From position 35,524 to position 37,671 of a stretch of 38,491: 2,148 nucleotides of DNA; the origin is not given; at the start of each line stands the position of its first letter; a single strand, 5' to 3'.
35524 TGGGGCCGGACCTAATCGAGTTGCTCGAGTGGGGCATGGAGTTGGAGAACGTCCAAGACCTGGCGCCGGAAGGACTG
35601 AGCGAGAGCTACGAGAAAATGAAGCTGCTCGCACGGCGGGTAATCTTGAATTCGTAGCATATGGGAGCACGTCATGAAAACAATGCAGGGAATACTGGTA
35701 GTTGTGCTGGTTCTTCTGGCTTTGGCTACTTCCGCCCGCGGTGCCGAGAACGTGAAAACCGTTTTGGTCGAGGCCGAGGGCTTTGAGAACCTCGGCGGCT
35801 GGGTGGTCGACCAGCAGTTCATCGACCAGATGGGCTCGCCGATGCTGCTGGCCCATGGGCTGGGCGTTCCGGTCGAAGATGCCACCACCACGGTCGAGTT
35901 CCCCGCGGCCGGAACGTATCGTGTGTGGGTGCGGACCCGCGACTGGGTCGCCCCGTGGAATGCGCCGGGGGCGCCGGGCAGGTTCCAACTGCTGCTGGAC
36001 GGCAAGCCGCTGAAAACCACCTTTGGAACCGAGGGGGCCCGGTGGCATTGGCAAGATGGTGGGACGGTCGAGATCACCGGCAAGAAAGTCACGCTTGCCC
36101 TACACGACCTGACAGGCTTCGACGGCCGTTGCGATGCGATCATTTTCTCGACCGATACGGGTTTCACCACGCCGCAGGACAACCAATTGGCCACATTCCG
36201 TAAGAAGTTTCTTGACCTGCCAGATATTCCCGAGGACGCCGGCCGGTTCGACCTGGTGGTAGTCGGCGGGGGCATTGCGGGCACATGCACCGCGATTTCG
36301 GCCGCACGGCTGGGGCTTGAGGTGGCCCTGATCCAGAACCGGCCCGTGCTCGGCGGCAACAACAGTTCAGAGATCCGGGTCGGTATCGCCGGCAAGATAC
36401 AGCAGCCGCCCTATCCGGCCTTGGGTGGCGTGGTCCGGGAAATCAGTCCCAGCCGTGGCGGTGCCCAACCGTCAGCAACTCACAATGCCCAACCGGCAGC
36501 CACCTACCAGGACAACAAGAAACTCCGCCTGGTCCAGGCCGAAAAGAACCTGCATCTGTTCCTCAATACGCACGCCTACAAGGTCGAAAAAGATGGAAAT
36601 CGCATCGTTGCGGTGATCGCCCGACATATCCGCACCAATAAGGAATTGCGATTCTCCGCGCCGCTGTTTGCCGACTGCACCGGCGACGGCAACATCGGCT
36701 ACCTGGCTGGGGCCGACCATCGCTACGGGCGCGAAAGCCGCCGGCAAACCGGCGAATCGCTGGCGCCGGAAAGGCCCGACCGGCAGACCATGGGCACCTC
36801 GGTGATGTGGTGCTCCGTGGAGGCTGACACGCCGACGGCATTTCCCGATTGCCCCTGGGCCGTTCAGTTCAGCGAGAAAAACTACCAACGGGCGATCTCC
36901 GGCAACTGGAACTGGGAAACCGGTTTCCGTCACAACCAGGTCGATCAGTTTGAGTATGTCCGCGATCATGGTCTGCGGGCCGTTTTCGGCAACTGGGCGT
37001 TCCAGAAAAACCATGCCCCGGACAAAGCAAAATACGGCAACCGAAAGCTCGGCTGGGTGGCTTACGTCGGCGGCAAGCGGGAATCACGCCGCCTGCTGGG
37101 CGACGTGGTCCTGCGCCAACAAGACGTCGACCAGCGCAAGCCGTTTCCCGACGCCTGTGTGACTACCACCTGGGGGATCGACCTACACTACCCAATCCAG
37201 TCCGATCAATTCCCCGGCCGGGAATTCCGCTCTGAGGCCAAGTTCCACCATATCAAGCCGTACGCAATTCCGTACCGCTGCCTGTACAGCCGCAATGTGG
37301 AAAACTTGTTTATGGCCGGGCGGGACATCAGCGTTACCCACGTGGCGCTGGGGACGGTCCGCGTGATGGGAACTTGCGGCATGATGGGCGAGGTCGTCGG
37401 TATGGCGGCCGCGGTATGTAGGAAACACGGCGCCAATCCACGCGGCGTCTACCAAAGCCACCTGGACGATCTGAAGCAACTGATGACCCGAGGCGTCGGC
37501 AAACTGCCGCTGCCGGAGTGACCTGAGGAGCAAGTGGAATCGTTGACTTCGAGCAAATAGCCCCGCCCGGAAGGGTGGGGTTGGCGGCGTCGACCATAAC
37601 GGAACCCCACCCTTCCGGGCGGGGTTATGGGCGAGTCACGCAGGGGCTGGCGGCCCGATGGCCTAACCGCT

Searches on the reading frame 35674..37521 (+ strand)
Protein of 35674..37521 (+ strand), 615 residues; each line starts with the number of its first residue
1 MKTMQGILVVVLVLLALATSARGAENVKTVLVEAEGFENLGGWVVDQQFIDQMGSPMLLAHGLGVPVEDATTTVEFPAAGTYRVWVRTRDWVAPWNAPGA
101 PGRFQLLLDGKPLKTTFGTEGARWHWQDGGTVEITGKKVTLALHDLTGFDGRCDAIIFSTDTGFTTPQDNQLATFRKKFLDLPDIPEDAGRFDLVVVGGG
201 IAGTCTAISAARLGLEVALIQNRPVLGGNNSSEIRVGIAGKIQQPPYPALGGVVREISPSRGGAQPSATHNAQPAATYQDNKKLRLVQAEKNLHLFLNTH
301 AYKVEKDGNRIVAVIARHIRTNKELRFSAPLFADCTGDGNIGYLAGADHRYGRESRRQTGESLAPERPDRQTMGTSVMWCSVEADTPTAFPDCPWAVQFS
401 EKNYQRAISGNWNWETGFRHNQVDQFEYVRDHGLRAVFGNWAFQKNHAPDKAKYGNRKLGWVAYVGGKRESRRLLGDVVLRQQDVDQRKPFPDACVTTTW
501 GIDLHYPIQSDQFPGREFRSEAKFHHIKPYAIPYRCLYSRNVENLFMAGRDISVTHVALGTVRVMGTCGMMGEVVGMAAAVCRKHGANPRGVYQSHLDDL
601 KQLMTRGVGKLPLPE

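Call 75: search_protein_families(library=pfam, max_evalue=0.001, proteins=[window:35674-37521:+])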
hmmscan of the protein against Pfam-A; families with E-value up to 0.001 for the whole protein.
window:35674-37521:+ (615 aa): 6 families
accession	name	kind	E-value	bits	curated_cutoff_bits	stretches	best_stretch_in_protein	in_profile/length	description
PF12831.13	FAD_oxidored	-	6.2e-76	256.8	27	1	193-596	1-411/416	FAD dependent oxidoreductase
PF13450.12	NAD_binding_8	-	4.8e-07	30.4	21.9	1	196-233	1-38/68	NAD(P)-binding Rossmann-like domain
PF01266.30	DAO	-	5.2e-07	29.9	27.9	1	193-233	1-45/353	FAD dependent oxidoreductase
PF00890.30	FAD_binding_2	-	1.6e-05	24.7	20.4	1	193-229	1-37/414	FAD binding domain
PF07992.20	Pyr_redox_2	-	2.3e-05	24.4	26.1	1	192-228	1-38/291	Pyridine nucleotide-disulphide oxidoreductase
PF01134.28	GIDA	-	3e-05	23.7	22.1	1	193-222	1-30/391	Glucose inhibited division protein A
